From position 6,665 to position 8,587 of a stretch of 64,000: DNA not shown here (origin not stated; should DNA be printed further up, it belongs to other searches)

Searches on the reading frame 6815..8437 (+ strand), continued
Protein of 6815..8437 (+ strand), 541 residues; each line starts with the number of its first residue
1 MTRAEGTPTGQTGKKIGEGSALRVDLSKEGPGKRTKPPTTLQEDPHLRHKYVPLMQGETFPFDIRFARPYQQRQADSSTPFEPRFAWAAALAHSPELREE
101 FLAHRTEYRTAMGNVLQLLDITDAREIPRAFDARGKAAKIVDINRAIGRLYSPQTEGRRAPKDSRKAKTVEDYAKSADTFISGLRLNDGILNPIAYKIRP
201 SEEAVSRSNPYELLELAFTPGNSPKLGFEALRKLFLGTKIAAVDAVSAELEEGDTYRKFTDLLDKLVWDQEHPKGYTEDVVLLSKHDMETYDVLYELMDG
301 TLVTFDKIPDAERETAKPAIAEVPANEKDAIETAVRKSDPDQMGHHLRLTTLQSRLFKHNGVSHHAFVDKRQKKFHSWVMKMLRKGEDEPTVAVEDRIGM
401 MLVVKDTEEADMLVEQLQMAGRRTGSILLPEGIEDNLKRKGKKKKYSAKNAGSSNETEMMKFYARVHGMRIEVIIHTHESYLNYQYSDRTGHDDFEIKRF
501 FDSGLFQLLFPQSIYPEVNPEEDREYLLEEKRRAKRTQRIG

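Call 34: search_solved_structures(query=A3, max_evalue=10, show_alignments=4)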
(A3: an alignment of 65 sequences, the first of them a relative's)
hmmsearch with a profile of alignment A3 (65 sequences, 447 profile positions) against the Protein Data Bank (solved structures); distinct sequences matched with E-value up to 10: 1.
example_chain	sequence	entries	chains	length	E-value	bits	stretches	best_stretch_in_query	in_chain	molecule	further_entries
6fgk_A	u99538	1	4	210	0.006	18.7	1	267-321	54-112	GTP pyrophosphokinase YwaC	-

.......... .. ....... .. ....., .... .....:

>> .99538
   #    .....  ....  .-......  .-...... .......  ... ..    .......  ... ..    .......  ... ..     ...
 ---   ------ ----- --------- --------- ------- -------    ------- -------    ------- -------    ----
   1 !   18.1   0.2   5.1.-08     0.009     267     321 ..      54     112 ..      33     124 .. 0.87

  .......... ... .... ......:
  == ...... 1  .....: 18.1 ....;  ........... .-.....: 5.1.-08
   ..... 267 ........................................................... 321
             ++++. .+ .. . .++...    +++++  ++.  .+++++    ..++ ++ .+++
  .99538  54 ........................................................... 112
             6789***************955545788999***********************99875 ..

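Call 35: search_protein_families(library=pfam, proteins=[P0069, P0076, P0080, P0081, P0085, P0067, P0060, P0030, P0074, P0021], max_evalue=0.1)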
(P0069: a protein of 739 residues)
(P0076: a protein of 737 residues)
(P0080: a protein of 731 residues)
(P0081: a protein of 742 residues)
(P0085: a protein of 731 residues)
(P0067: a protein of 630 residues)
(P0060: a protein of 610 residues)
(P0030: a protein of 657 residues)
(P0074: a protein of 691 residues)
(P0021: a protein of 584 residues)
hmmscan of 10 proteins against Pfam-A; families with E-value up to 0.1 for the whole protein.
P0069 (739 aa): 3 families
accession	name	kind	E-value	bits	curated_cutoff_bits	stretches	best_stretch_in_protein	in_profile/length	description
PF00293.34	NUDIX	-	1.3e-10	41.8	21.1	1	604-722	10-128/134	NUDIX domain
PF04607.23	RelA_SpoT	-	0.0018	18.9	27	1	275-378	1-91/113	Region found in RelA / SpoT proteins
PF06304.16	DUF1048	-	0.063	14.1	29.6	0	398-432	53-87/102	Protein of unknown function (DUF1048)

P0076 (737 aa): 1 family
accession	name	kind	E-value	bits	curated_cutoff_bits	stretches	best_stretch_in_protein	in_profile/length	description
PF00293.34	NUDIX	-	4.7e-07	30.3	21.1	1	612-708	29-123/134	NUDIX domain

P0080 (731 aa): 3 families
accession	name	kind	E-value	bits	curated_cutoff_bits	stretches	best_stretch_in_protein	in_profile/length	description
PF00293.34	NUDIX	-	2.1e-11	44.4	21.1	1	599-714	7-123/134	NUDIX domain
PF00156.33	Pribosyltran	-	3.5e-05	23.6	26.3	1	466-587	19-154/158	Phosphoribosyl transferase domain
PF22327.2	Nudt16-like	-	4.9e-05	23.8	27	1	608-669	21-83/161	U8 snoRNA-decapping enzyme-like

P0081 (742 aa): 2 families
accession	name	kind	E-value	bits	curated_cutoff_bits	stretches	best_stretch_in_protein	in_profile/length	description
PF00293.34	NUDIX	-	2.6e-07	31.2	21.1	1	601-719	14-124/134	NUDIX domain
PF04607.23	RelA_SpoT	-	0.00019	22.1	27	1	276-327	2-52/113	Region found in RelA / SpoT proteins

P0085 (731 aa): 2 families
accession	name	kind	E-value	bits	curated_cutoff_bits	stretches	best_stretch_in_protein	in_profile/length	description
PF00293.34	NUDIX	-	0.00023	21.6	21.1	1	616-714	29-121/134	NUDIX domain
PF04607.23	RelA_SpoT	-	0.0068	17.1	27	0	262-370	1-96/113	Region found in RelA / SpoT proteins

P0067 (630 aa): 1 family
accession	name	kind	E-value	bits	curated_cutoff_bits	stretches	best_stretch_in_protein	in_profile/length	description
PF04607.23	RelA_SpoT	-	0.04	14.6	27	0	318-366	2-49/113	Region found in RelA / SpoT proteins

P0060 (610 aa): 1 family
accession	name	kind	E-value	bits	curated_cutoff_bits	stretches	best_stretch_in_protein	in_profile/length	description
PF00237.24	Ribosomal_L22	-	0.053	14.1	28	0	488-532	40-80/104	Ribosomal protein L22p/L17e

P0030 (657 aa): 2 families
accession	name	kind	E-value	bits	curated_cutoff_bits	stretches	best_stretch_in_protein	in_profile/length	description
PF16717.10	RAC_head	-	0.0061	17.9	27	1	216-268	18-74/98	Ribosome-associated complex head domain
PF14814.11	UB2H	-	0.096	13.2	27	0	82-147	20-83/85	Bifunctional transglycosylase second domain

P0074 (691 aa): 0 families

P0021 (584 aa): 0 families

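Call 41: find_related_loci(query=A4, collection=genome_contigs, flank=6000)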
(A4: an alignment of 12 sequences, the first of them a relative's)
Query A4 (541 aa) in genome_contigs; peptide patterns used: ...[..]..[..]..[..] (x = any residue, [..] = any of these).
298 stretches matched a pattern; 274 encode a relative of the query (tblastn E <= 1e-3); the best 80 are kept; 80 distinct loci.
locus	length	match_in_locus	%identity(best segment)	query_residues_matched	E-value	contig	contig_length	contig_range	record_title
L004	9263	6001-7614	65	3-541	0e+0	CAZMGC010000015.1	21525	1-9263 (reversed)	MAG TPA_asm: uncultured Gammaproteobacteria bacterium isolate SRP278252_co2_146 genome assembly, contig: NODE_4921_lengt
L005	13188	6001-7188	32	86-533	3e-55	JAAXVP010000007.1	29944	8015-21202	MAG: Thiobacillus sp. isolate W9_Combined_metabat1_065 W9_Combined_metabat1_065_NODE_838, whole genome shotgun sequence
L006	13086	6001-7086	31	106-515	9e-55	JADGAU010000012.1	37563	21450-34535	MAG: Gammaproteobacteria bacterium isolate nPCRbin5 nPCR_bin5_NODE_12_length_37563_cov_4.440271, whole genome shotgun se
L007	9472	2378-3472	32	106-515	3e-54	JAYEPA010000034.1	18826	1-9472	MAG: Thermodesulfobacteriota bacterium isolate MAG015 MAG015_34, whole genome shotgun sequence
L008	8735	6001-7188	33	106-533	4e-54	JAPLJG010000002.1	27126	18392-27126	MAG: Deltaproteobacteria bacterium isolate LacPavin_0419_WC90_MAG_56_10 LacPavin_0419_WC90_scaffold_558687, whole genome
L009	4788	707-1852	32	89-515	8e-54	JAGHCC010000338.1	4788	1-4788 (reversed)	MAG: Desulfobulbaceae bacterium isolate AUK272 PB_MBMC_226_c_000000000136, whole genome shotgun sequence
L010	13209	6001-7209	32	77-533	1e-53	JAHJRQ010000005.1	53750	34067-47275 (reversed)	MAG: Proteobacteria bacterium isolate OS_PC_MetaG.mb.157 OS_PC_MetaG.mb.157_k141_106677, whole genome shotgun sequence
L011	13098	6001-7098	32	106-515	8e-54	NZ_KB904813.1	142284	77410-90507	Thiofilum flexile DSM 14609 A3IKDRAFT_scaffold_7.8, whole genome shotgun sequence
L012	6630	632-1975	30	34-533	1e-53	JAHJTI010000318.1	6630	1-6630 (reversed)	MAG: Proteobacteria bacterium isolate OS_PC_MetaG.mb.46 OS_PC_MetaG.mb.46_k141_76287, whole genome shotgun sequence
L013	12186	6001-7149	33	106-533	1e-53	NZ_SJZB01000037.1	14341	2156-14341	Parasulfuritortus cantonensis strain LSR1 tig00000047, whole genome shotgun sequence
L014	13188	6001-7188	31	86-533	4e-53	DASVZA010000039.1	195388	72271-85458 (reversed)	MAG TPA_asm: Parasulfuritortus sp. isolate SMAG_U2616 k141_1667015, whole genome shotgun sequence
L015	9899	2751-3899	32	105-533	4e-53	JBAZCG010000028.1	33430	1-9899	MAG: Desulfurivibrionaceae bacterium isolate SO_2017_GW1_131 NODE_5781_length_33430_cov_1.222082_OW334_2017, whole genom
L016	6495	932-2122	31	105-533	4e-53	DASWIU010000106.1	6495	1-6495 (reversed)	MAG TPA_asm: Desulfurivibrionaceae bacterium isolate SMAG_U2877 k141_2318944, whole genome shotgun sequence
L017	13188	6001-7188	31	106-533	4e-53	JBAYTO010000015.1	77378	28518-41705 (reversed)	MAG: Desulfurivibrionaceae bacterium isolate SO_2016_LW3_10 scaffold00493_LW162_2016, whole genome shotgun sequence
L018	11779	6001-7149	30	106-533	2e-52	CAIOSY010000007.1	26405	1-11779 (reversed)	MAG: uncultured Nitrosomonadales bacterium isolate KR_bin-4717 genome assembly, contig: bin-4717:007/177, whole genome s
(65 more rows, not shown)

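Call 42: predict_structure(alignment_id=A3)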
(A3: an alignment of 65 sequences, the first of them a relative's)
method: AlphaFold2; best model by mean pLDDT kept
length: 541 residues; sequences in the alignment: 65
mean_pLDDT: 87.2   pTM: 0.85
mean pLDDT of the five models: 87.2, 86.4, 85.5, 85.3, 85.0
residues with pLDDT >= 90: 372; 70-90: 98; 50-70: 26; < 50: 45
segments of 3 or more residues with pLDDT < 50: 1-26, 28-31, 38-41, 71-74, 81-84
pLDDT, mean of each block of 10 residues (from residue 1): 39 35 40 48 60 86 69 53 58 82 87 92 89 89 93 82 92 97 94 98 98 93 94 96 91 91 97 97 98 98 97 96 97 97 98 98 97 94 92 88 98 97 94 94 82 90 95 98 96 94 94 96 98 94 80
secondary structure, 60 per line:
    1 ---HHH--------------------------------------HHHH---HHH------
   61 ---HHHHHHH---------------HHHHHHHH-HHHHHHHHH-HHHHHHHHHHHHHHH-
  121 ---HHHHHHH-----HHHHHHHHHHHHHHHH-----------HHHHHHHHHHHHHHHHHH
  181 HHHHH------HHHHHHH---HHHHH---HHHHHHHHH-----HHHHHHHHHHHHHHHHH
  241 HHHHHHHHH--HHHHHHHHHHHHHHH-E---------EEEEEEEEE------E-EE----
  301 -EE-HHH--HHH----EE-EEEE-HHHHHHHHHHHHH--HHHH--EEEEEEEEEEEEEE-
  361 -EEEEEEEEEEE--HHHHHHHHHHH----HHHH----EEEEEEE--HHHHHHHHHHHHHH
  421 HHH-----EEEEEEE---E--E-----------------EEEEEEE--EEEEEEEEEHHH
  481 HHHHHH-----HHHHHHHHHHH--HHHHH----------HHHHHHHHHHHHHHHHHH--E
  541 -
elements in order: H45-48 H64-70 H86-93 H95-103 H105-119 H124-130 H136-151 H163-185 H192-198 H202-206 H210-218 H224-249 H252-266 E278-286 E320-323 H325-337 H340-343 E346-359 E362-372 H375-385 H390-393 E398-404 H407-423 E429-435 E460-466 E469-477 H478-486 H492-502 H505-509 H520-537

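Call 46: fold_search(model_id=the predicted structure, library=pdb)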
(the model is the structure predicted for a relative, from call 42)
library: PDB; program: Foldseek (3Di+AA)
matches with E <= 10: 133; with E <= 0.001: 0
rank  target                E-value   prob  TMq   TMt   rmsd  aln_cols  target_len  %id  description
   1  7oiw_B                4.4e-03  0.93  0.17  0.28  22.2       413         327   12  Structure of S. aureus Rel catalytic domains in complex with pppGpp (released 2022-06-01)
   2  7oiw_A                5.6e-03  0.91  0.16  0.26  20.9       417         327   10  Structure of S. aureus Rel catalytic domains in complex with pppGpp (released 2022-06-01)
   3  8acu_A                6.8e-03  0.94  0.18  0.26  19.7       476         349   10  Structure of Bacillus subtilis Rel in complex with DarB (released 2023-07-19)
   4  6s2t                  6.8e-03  0.90  0.18  0.26  22.0       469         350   12  Structure of the N-terminal catalytic region of T. thermophilus Rel bound to ppGpp (released 2020-07-08)
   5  6s2u                  8.6e-03  0.96  0.21  0.31  18.7       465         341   11  Structure of the catalytic domain of T. thermophilus Rel in complex with AMP and ppGpp (released 2020-07-08)
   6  24io_B                2.0e-02  0.87  0.17  0.27  18.6       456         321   12  Crystal structure of the RelSeq N-terminal domain from Streptococcus equisimilis in complex with pppGpp (released 2026-03-18)
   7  7qpr_D                3.3e-02  0.47  0.16  0.13  18.9       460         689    9  Structure of full length SpoT (released 2023-01-18)
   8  1vj7_A                3.7e-02  0.72  0.17  0.26  22.0       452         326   13  Crystal structure of the bifunctional catalytic fragment of RelSeq, the RelA/SpoT homolog from Streptococcus equisimil (released 2004-05-04)
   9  7qpr_A                4.0e-02  0.41  0.16  0.13  20.5       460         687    9  Structure of full length SpoT (released 2023-01-18)
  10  24io_A                5.9e-02  0.51  0.17  0.25  19.8       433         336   11  Crystal structure of the RelSeq N-terminal domain from Streptococcus equisimilis in complex with pppGpp (released 2026-03-18)
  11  7ztb_A                6.2e-02  0.96  0.16  0.24  13.2       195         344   13  Structure of the Salmonella tRNA pyrophosphokinase CapRel (released 2022-11-23)
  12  7qpr_B                6.2e-02  0.35  0.16  0.13  20.1       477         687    7  Structure of full length SpoT (released 2023-01-18)
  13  7qps_A                8.2e-02  0.38  0.15  0.24  19.8       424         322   10  Structure of Mn-free SpoT (released 2023-01-18)
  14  7qpr_C                8.2e-02  0.33  0.16  0.14  19.2       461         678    8  Structure of full length SpoT (released 2023-01-18)
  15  8acu_B                1.2e-01  0.60  0.19  0.30  20.2       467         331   13  Structure of Bacillus subtilis Rel in complex with DarB (released 2023-07-19)
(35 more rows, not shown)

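Call 53: fold_search(model_id=the predicted structure, library=viral)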
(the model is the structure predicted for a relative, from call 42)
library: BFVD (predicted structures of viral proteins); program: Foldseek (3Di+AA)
matches with E <= 10: 186; with E <= 0.001: 1
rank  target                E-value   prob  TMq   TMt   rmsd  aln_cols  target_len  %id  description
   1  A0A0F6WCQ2            7.5e-04  1.00  0.18  0.36  19.6       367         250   12  RelA/SpoT family protein [Sinorhizobium phage phiN3]
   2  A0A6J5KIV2            2.8e-03  0.82  0.18  0.10  23.1       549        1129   12  DdrB-like domain-containing protein [uncultured Caudovirales phage]
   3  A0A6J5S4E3            6.8e-03  1.00  0.17  0.21  14.0       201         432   14  RelA/SpoT [uncultured Caudovirales phage]
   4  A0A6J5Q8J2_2          1.4e-02  0.80  0.17  0.09  24.2       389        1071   11  RelA/SpoT [uncultured Caudovirales phage]
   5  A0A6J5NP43            2.1e-02  0.47  0.19  0.10  31.6       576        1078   11  Uncharacterized protein [uncultured Caudovirales phage]
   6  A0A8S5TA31            5.2e-02  0.92  0.17  0.38  14.3       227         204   15  Tas1 [Siphoviridae sp. ctprd3]
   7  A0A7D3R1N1            6.2e-02  0.99  0.15  0.44   8.3       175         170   16  Nucleotidyltransferase relA/spot protein [Fadolivirus FV1/VV64]
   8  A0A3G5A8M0            1.3e-01  0.96  0.16  0.12  13.3       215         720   12  Glycosyltransferase [Hyperionvirus sp.]
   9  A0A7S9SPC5            2.2e-01  0.28  0.09  0.22  16.4       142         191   13  (no name in the UniProt tables at hand)
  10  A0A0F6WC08            2.3e-01  0.98  0.18  0.67   6.7       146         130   16  Uncharacterized protein [Sinorhizobium phage phiM7]
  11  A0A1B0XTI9            2.3e-01  0.15  0.18  0.13  28.6       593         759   11  (no name in the UniProt tables at hand)
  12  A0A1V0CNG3            2.3e-01  0.08  0.10  0.09  27.5       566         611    8  (no name in the UniProt tables at hand)
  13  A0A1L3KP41            2.4e-01  0.12  0.11  0.08  29.1       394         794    8  Minor structural protein [Hubei reo-like virus 10]
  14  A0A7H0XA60            4.1e-01  0.12  0.08  0.22  13.3       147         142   12  (no name in the UniProt tables at hand)
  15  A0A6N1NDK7            4.3e-01  0.28  0.13  0.24  10.4       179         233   11  Putative ORFan [Tupanvirus deep ocean]
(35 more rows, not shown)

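Call 57: list_cluster_members(proteins=[P0001, P0003, P0005, P0007, P0080])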
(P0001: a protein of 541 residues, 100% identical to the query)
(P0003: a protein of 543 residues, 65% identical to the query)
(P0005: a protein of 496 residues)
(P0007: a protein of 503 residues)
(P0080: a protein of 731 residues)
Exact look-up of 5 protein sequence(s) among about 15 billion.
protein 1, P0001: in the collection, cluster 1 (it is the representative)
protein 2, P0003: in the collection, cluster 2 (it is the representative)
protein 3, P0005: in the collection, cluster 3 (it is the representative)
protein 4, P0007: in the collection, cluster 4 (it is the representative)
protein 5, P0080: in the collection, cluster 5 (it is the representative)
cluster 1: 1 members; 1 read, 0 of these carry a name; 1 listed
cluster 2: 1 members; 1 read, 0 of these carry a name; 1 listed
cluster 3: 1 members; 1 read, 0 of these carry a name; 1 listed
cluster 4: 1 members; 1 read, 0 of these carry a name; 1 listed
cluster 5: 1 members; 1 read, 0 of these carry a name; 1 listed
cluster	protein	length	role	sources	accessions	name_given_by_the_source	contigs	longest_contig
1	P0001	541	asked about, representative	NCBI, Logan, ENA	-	-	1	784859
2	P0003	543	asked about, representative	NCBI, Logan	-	-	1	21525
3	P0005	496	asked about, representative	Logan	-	-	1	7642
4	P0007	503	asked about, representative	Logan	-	-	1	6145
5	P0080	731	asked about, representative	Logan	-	-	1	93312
